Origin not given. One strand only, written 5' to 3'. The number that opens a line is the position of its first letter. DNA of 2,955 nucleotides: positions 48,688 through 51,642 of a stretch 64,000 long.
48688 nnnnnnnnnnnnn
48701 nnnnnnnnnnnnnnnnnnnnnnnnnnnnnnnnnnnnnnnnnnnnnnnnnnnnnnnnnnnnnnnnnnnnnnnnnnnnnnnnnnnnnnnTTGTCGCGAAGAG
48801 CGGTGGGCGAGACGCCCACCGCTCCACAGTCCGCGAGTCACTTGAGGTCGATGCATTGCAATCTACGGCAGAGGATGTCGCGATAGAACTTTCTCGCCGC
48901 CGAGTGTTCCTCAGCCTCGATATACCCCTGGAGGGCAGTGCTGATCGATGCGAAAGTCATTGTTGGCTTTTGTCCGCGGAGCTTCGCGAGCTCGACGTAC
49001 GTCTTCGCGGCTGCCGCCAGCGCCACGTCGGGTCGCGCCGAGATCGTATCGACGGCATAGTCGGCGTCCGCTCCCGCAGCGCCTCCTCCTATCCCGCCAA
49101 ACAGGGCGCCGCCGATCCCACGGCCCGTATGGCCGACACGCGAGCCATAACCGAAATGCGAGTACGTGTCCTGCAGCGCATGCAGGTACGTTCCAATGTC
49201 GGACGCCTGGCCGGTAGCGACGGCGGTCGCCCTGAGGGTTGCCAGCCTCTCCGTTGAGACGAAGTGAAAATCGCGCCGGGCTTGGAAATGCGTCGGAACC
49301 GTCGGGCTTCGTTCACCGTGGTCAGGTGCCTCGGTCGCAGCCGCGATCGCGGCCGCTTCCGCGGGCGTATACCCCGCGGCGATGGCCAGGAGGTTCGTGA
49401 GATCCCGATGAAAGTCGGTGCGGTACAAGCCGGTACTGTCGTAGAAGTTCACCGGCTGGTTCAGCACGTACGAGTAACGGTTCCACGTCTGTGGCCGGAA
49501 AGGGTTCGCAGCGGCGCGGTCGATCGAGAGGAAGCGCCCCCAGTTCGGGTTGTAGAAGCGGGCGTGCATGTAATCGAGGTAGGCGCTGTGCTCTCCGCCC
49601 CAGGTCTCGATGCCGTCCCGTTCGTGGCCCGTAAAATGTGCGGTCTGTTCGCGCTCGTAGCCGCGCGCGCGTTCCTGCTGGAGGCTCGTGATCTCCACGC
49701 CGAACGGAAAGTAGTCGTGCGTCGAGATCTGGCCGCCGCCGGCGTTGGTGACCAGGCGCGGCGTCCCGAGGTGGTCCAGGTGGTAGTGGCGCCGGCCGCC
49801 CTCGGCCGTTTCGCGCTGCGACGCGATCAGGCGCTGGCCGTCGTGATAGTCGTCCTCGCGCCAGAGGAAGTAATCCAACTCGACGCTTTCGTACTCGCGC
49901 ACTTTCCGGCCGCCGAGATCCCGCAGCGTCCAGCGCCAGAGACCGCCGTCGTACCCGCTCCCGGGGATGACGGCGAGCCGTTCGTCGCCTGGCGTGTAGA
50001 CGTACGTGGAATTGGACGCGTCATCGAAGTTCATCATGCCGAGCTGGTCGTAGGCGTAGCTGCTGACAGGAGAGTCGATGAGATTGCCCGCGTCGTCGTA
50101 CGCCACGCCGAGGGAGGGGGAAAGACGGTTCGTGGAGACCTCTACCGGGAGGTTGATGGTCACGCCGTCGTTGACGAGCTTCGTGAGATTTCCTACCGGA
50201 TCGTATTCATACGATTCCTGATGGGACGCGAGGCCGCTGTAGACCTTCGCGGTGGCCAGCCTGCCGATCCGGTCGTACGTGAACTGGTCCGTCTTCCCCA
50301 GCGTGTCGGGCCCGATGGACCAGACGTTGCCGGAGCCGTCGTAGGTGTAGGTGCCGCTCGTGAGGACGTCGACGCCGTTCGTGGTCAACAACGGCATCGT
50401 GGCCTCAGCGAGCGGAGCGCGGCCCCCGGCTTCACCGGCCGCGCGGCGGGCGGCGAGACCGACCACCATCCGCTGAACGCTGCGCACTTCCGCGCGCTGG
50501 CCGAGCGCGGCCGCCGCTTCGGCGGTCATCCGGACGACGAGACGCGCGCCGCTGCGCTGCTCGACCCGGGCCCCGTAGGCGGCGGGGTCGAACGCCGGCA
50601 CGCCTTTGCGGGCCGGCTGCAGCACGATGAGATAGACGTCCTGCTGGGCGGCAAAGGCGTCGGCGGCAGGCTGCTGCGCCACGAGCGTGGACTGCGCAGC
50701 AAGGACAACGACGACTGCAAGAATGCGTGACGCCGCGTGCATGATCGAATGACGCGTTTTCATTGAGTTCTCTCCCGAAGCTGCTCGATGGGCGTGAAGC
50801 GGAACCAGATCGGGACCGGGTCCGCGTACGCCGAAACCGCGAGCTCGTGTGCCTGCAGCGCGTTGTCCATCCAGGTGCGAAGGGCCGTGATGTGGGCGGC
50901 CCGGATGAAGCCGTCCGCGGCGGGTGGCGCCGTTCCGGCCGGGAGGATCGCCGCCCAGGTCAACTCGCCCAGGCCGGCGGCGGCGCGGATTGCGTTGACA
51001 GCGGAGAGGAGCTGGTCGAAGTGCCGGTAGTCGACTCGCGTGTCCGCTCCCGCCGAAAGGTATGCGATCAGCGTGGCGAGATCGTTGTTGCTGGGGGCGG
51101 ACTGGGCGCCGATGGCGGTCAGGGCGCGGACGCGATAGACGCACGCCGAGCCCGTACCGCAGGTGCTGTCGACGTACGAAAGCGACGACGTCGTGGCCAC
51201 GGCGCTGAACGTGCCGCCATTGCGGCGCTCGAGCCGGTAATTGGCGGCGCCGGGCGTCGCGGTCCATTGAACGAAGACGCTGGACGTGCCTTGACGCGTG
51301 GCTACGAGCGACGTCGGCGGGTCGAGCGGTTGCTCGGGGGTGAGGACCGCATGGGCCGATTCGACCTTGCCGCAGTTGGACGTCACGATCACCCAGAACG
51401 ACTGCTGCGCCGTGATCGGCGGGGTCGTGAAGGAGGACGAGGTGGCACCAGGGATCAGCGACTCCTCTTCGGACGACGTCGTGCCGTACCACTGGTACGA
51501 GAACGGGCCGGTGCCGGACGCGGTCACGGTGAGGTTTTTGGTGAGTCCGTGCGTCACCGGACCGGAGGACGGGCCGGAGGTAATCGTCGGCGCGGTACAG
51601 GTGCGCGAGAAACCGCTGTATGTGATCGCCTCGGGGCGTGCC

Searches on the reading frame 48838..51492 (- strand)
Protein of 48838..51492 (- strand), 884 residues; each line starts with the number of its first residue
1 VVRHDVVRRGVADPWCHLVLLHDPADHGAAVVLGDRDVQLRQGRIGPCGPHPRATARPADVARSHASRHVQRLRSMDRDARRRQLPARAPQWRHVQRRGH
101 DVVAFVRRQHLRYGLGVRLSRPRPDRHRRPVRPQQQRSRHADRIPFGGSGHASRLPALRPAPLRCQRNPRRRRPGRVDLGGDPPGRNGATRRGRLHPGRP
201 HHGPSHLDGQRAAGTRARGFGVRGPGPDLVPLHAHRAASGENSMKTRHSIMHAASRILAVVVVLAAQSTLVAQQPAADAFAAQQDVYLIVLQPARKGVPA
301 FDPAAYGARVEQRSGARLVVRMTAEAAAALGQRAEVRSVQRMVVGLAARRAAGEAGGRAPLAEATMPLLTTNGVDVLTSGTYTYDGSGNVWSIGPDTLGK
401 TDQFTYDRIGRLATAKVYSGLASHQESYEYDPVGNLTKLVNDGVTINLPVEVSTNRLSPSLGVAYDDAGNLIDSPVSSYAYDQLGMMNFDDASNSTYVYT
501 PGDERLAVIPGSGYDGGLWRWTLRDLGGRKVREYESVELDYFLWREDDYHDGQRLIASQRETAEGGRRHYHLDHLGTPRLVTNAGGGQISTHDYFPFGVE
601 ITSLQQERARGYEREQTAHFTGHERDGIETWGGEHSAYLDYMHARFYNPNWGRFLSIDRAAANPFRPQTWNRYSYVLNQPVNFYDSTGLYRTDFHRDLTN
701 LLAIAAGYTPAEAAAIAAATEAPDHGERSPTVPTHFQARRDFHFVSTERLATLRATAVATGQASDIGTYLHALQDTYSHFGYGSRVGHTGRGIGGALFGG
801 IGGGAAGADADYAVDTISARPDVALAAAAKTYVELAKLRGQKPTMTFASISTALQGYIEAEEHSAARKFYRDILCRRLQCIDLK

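Call 76: search_protein_families(library=pfam, proteins=[window:48838-51492:-], max_evalue=0.01)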
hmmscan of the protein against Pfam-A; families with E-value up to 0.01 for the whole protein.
window:48838-51492:- (884 aa): 3 families
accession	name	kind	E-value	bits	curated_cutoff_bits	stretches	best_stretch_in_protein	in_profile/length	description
PF05593.20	RHS_repeat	-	3.4e-05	24.6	22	0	384-415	1-30/38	RHS Repeat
PF20551.3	DUF6765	-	3.6e-05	24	26.6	1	692-749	3-58/325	Family of unknown function (DUF6765)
PF03527.20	RHS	-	0.0003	21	27.9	1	569-586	3-20/38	RHS protein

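Call 99: search_protein_families(library=padloc, proteins=[window:48838-51492:-], max_evalue=0.001)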
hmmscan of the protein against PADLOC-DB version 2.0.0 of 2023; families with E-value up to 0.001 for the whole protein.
window:48838-51492:- (884 aa): 0 families
